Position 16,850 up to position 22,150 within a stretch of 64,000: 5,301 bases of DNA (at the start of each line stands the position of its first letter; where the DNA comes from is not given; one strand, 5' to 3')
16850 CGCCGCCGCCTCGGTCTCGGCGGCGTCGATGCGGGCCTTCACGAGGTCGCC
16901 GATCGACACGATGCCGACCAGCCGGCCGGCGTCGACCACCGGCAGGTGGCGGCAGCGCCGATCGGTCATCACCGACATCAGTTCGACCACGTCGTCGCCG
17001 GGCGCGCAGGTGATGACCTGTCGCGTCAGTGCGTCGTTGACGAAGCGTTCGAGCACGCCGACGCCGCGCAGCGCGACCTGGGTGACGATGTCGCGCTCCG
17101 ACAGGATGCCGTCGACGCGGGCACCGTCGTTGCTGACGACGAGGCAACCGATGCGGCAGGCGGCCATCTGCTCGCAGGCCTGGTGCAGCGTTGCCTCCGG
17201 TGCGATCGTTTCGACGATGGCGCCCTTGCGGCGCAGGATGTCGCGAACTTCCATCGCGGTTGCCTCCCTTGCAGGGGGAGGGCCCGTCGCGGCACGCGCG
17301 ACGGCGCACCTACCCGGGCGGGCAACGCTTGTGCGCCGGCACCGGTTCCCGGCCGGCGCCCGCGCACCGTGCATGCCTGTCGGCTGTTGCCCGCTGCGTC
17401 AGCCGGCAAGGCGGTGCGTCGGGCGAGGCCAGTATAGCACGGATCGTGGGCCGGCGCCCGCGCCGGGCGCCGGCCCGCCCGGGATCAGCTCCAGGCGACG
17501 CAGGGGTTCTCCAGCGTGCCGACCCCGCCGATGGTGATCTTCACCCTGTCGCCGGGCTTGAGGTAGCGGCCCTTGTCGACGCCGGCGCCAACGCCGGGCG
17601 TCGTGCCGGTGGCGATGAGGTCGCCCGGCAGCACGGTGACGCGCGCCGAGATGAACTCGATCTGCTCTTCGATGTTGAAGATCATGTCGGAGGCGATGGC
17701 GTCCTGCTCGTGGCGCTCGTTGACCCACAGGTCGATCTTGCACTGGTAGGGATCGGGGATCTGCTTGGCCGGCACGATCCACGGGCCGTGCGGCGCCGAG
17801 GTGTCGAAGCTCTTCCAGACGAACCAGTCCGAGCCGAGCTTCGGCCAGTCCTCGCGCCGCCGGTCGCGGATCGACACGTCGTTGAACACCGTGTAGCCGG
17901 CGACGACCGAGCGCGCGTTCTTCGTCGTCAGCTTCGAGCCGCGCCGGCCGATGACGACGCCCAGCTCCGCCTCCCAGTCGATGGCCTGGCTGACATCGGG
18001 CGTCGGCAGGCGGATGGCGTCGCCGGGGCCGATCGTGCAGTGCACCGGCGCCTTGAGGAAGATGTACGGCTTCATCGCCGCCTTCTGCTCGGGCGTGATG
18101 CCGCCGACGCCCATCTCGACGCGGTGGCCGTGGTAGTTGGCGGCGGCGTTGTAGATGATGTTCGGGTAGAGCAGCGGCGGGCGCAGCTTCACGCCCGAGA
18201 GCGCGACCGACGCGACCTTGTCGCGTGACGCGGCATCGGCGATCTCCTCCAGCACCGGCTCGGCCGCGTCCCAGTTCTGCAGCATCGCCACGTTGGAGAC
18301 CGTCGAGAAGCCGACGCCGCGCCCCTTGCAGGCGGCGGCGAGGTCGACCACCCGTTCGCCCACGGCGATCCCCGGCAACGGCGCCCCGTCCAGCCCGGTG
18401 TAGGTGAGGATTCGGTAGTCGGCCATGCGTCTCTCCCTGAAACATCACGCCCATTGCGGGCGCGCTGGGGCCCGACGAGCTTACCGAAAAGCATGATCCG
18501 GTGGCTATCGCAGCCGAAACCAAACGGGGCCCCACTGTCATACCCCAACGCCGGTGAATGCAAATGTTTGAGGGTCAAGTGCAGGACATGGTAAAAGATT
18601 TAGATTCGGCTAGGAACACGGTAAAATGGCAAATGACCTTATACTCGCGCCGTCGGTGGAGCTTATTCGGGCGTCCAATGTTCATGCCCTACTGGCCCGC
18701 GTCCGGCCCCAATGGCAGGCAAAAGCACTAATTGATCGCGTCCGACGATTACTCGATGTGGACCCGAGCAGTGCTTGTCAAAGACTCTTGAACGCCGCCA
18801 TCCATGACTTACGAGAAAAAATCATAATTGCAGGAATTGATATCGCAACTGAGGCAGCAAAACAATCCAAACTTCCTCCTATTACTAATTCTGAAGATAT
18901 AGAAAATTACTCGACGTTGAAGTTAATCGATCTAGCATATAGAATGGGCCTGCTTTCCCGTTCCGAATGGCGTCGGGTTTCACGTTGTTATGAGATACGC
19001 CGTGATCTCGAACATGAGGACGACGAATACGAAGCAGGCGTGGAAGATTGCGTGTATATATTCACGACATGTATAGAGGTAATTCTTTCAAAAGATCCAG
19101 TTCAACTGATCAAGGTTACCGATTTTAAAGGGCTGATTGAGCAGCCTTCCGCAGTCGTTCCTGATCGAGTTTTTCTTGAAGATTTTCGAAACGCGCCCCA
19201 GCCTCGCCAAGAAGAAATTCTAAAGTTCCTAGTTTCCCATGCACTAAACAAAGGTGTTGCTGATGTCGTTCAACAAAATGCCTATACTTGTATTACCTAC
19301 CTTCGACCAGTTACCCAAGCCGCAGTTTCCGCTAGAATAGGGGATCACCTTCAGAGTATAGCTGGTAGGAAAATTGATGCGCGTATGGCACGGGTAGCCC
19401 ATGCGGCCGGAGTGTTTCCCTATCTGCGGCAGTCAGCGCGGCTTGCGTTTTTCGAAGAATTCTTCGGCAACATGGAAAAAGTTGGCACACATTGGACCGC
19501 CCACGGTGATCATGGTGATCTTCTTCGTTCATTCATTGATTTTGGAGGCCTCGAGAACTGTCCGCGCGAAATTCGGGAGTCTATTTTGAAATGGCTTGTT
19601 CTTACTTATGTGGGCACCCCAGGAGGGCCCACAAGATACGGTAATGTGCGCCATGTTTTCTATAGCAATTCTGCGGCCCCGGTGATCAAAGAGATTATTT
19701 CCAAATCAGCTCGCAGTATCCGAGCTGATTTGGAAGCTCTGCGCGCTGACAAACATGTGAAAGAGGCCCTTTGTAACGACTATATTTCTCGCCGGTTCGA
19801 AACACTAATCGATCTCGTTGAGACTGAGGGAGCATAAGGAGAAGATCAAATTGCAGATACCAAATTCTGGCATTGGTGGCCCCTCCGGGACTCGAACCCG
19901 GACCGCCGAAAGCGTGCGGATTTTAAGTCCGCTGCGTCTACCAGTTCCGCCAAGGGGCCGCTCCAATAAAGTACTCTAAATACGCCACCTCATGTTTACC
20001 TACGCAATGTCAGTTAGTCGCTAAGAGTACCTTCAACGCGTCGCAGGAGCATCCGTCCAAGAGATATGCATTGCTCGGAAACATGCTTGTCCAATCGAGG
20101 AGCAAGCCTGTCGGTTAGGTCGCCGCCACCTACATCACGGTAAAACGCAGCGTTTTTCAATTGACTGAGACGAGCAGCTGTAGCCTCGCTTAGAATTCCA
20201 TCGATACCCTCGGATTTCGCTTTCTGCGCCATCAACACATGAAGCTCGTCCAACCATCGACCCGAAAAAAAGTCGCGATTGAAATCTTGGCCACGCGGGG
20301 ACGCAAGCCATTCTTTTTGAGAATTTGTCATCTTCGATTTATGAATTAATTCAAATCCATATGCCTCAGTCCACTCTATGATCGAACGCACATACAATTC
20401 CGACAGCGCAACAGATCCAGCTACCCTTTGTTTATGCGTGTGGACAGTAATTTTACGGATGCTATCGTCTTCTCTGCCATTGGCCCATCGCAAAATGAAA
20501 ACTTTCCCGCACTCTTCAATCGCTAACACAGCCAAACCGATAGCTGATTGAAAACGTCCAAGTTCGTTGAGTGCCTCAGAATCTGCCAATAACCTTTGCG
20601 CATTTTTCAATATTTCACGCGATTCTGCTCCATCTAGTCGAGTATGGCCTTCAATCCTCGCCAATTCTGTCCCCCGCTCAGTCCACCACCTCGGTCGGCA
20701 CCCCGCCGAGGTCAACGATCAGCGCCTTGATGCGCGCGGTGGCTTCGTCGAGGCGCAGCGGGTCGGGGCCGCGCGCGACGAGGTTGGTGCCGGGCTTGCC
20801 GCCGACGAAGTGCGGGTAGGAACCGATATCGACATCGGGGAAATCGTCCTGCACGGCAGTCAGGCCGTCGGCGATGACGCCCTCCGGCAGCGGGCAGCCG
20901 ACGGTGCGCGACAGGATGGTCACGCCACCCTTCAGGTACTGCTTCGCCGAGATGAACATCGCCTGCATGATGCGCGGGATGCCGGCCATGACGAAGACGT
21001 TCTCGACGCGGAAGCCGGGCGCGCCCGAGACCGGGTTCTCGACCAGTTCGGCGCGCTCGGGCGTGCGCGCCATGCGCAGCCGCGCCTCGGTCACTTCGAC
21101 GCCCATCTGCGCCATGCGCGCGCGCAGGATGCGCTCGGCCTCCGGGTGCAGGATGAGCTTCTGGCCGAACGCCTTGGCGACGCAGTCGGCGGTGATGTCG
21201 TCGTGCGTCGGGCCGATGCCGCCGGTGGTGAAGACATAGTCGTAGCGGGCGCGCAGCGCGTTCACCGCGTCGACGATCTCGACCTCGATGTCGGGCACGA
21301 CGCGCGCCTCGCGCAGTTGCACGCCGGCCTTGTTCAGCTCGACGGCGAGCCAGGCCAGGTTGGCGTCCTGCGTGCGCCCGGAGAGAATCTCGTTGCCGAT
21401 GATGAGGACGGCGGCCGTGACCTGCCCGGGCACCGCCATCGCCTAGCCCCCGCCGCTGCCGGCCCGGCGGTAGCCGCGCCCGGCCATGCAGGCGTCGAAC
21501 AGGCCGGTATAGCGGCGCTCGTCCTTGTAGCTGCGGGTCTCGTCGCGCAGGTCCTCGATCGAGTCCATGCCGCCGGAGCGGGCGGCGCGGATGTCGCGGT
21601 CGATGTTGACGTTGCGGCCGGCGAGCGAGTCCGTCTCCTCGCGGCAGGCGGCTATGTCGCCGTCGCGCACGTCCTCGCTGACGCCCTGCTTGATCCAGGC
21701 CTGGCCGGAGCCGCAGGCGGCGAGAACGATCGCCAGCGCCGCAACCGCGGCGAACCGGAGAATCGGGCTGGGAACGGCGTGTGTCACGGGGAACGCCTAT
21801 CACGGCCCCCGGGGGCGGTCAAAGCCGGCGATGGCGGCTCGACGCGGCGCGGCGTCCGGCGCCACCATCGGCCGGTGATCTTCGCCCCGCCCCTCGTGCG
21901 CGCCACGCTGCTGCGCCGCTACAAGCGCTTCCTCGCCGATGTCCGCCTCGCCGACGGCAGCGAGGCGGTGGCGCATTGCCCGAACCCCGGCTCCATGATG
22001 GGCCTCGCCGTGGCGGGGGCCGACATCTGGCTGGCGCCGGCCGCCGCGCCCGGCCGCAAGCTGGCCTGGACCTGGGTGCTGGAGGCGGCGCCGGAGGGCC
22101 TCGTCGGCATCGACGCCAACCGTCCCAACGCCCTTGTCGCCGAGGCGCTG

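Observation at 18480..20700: Low-GC islet around tRNA-Leu(UAA) with two unannotatable HEPN-motif ORFs: candidate novel defence/abortive-infection pair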

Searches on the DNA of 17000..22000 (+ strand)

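Call 24: search_rna_families(source=window, start=17000, end=22000, threshold=evalue, max_evalue=1)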
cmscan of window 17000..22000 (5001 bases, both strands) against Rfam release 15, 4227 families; matches with E-value up to 1: 5.
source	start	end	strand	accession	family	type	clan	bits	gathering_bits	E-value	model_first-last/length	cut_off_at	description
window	19877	19959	-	RF00005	tRNA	Gene; tRNA;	CL00001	60.7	29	9.1e-12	1-71/71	no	tRNA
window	17336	17360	+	RF03158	L31-Actinobacteria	Cis-reg; leader;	CL00118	24.1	35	0.23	1-48/48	no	L31-Actinobacteria ribosomal protein leader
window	17758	17861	-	RF02992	hya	Cis-reg;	-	24.1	56.8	0.65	1-72/72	no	hya RNA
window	19878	19948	-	RF01684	mascRNA-menRNA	Gene;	-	20.9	42.5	0.92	1-56/56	no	MALAT1-associated small cytoplasmic RNA/MEN beta RNA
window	20940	21079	-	RF03018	RT-15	Gene; sRNA;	-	17.3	82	0.7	1-192/192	no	RT-15 RNA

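Call 95: search_dna_similar(query=L093:3839-5155:+, collection=ecoli_genomes, mode=distant, max_rows=8)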
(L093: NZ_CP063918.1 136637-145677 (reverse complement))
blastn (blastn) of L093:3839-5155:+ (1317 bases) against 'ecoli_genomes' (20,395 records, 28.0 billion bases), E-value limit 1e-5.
Records with a match: 12; places in all: 12; records where one place covers at least 80% of the query: 12.
Genomes with a match: 12 of 5426; with a place that covers at least 80% of the query: 12. Places per genome that has any: lowest 1, median 1, highest 1. On chromosomes: 12 places; on plasmids: 0.
Best place of each record, by identity: 90-95% 12.
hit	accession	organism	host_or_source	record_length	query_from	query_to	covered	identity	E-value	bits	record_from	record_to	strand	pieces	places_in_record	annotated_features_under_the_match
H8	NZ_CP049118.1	Escherichia coli strain EC931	Homo sapiens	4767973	1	1302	99%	91.0%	0e+0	1821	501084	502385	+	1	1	hypothetical protein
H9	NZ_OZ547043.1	Escherichia coli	Homo sapiens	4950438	1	1302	99%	91.0%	0e+0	1821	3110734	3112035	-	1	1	hypothetical protein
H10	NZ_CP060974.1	Escherichia coli strain EC4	Homo sapiens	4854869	1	1302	99%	90.9%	0e+0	1817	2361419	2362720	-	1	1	hypothetical protein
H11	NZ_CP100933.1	Escherichia coli strain ET665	Hoplobatrachus rugulosus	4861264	1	1302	99%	90.9%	0e+0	1817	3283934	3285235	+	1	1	hypothetical protein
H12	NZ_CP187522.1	Escherichia coli strain XSLGL-2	Homo sapiens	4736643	1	1302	99%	90.9%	0e+0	1817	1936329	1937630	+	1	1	hypothetical protein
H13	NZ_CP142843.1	Escherichia coli strain SX45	Sheep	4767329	1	1302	99%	90.9%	0e+0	1817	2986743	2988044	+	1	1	hypothetical protein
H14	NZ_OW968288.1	Escherichia coli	Homo sapiens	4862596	1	1302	99%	90.9%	0e+0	1817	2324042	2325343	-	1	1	hypothetical protein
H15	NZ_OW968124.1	Escherichia coli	Homo sapiens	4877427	1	1302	99%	90.9%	0e+0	1817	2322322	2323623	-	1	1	hypothetical protein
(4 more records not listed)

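Call 96: get_annotated_region(hit=H8, flank=9000)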
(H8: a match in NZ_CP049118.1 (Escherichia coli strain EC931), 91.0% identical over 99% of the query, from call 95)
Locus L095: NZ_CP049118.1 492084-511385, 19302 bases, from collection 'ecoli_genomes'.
description: Escherichia coli strain EC931 chromosome, complete genome
organism: Escherichia coli strain EC931 (NCBI taxid 562)
replicon: chromosome; assembly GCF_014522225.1
host: Homo sapiens; source: urine; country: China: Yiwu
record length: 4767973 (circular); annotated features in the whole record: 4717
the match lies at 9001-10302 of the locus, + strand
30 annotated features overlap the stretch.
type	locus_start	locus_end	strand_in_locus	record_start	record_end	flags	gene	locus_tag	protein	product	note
CDS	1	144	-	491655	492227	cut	-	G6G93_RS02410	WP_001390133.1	tail assembly protein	-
CDS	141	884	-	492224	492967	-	-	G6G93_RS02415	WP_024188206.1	C40 family peptidase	-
CDS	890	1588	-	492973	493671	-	-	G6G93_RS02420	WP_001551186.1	phage minor tail protein L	-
CDS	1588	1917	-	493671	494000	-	-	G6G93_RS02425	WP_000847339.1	phage tail protein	-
CDS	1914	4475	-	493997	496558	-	-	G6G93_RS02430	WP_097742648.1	phage tail tape measure protein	-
CDS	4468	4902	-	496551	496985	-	-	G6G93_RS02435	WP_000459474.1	phage tail assembly protein T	-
CDS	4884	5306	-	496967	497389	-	gpG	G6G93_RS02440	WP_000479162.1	phage tail assembly chaperone G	-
CDS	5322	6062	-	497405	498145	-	-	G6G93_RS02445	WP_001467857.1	phage tail protein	-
CDS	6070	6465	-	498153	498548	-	-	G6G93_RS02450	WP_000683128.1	phage minor tail U family protein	-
CDS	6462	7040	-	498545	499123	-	-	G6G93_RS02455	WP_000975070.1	phage tail protein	-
CDS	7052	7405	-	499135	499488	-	-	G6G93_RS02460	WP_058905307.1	head-tail joining protein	-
CDS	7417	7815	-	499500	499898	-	-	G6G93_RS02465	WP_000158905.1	DNA-packaging protein FI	-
CDS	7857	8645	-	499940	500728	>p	-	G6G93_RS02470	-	major capsid protein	incomplete; partial in the middle of a contig; missing N-terminus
CDS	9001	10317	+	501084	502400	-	-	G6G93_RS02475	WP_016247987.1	hypothetical protein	-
CDS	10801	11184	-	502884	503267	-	-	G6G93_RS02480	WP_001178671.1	helix-turn-helix transcriptional regulator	-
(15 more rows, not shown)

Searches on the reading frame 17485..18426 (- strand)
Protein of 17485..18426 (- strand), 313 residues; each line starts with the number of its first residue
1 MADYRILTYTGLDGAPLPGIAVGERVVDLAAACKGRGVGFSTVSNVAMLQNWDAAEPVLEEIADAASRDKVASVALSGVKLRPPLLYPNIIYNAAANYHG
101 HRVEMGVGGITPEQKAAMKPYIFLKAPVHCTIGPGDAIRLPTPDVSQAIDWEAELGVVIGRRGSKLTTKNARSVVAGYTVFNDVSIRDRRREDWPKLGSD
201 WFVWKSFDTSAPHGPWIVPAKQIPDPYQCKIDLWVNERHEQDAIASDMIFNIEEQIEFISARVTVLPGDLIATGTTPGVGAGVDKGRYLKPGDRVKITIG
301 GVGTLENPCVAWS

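Call 4: search_protein_families(library=pfam, proteins=[window:17485-18426:-], max_evalue=1)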
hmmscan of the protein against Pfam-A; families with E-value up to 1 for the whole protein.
window:17485-18426:- (313 aa): 1 family
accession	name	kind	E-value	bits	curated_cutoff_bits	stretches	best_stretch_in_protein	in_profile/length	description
PF01557.24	FAA_hydrolase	-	9.4e-61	205.6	23.9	1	91-308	2-212/214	Fumarylacetoacetate (FAA) hydrolase C-terminal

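Call 42: find_homologous_proteins(query=window:17485-18426:-, max_evalue=1e-60)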
Query window:17485-18426:- (313 aa): 185 proteins with E <= 1e-60 among 8000 candidates; the best 120 are listed.
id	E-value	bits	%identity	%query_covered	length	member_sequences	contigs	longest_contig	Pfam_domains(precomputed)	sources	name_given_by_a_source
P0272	6.3e-192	655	91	100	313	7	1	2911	PF01557.24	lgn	-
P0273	4.0e-161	554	77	100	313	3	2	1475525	PF01557.24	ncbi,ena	-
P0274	1.5e-160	552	77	100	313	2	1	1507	PF01557.24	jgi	jgi:2,4-didehydro-3-deoxy-L-rhamnonate hydrolase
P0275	5.6e-158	544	73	100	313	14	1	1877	PF01557.24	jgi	-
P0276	1.0e-157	543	73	100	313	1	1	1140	PF01557.24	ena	-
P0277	3.3e-156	538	73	100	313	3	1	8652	PF01557.24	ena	-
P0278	6.1e-156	537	73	100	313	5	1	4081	PF01557.24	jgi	jgi:2,4-diketo-3-deoxy-L-fuconate hydrolase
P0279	1.1e-155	536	73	100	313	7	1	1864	PF01557.24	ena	-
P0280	4.8e-154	531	74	100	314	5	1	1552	PF01557.24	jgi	jgi:2-keto-4-pentenoate hydratase/2-oxohepta-3-ene-1,7-dioic acid hydratase in catechol pathway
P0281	1.6e-146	506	70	100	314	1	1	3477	PF01557.24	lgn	-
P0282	8.3e-145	500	71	99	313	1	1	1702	PF01557.24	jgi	jgi:2-keto-4-pentenoate hydratase/2-oxohepta-3-ene-1,7-dioic acid hydratase in catechol pathway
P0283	5.4e-143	494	69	99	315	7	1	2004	PF01557.24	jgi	jgi:2-keto-4-pentenoate hydratase/2-oxohepta-3-ene-1,7-dioic acid hydratase in catechol pathway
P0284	1.3e-139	483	68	99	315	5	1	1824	PF01557.24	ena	-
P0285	5.6e-139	481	69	99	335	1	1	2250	PF01557.24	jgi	-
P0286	7.9e-139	481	68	99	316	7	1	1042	PF01557.24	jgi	jgi:2,4-didehydro-3-deoxy-L-rhamnonate hydrolase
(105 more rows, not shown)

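Call 44: find_encoding_contigs(protein=P0273, flank=8000, max_places=2)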
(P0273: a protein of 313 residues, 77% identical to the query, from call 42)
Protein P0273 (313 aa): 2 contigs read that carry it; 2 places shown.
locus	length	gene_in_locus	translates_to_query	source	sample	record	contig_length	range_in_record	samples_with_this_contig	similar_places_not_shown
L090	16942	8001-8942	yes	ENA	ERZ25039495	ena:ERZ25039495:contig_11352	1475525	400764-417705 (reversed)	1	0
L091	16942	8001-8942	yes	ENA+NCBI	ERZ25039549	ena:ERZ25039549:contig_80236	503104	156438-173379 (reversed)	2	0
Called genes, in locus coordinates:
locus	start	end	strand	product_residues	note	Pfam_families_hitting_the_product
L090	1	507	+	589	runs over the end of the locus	PF00664:ABC_membrane, PF00005:ABC_tran, PF02463:SMC_N (faint), PF13304:AAA_21 (weak)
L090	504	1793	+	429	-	PF25919:BSH_CusB (weak), PF25984:BSH_YknX (weak), PF25994:HH_AprE, PF26002:Beta-barrel_AprE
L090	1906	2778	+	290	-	PF01557:FAA_hydrolase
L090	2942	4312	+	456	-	PF00890:FAD_binding_2, PF01266:DAO, PF01946:Thi4 (weak), PF03486:HI0933_like, PF07992:Pyr_redox_2, PF12831:FAD_oxidored, PF13450:NAD_binding_8 (weak)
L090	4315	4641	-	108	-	-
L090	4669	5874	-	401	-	PF00108:Thiolase_N, PF02803:Thiolase_C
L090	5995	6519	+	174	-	PF04314:LpqE-like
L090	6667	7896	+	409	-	PF00903:Glyoxalase, PF22677:Ble-like_N (faint), PF00903:Glyoxalase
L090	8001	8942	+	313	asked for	PF01557:FAA_hydrolase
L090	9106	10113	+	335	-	PF08240:ADH_N, PF00107:ADH_zinc_N, PF13602:ADH_zinc_N_2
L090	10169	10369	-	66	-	-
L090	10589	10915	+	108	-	-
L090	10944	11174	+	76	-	PF04909:Amidohydro_2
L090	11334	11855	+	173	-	PF02566:OsmC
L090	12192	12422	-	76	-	-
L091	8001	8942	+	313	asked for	PF01557:FAA_hydrolase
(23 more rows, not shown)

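Call 45: find_encoding_contigs(protein=P0272, flank=3000, max_places=3)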
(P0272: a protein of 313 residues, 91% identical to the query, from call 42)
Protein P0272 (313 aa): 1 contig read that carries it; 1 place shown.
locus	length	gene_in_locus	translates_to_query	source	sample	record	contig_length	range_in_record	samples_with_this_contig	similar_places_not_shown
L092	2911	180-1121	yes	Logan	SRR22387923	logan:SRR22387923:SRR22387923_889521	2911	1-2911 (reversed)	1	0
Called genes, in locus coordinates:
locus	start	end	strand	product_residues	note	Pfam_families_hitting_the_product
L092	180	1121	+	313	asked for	PF01557:FAA_hydrolase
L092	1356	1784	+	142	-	PF00571:CBS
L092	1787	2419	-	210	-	PF00903:Glyoxalase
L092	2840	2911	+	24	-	?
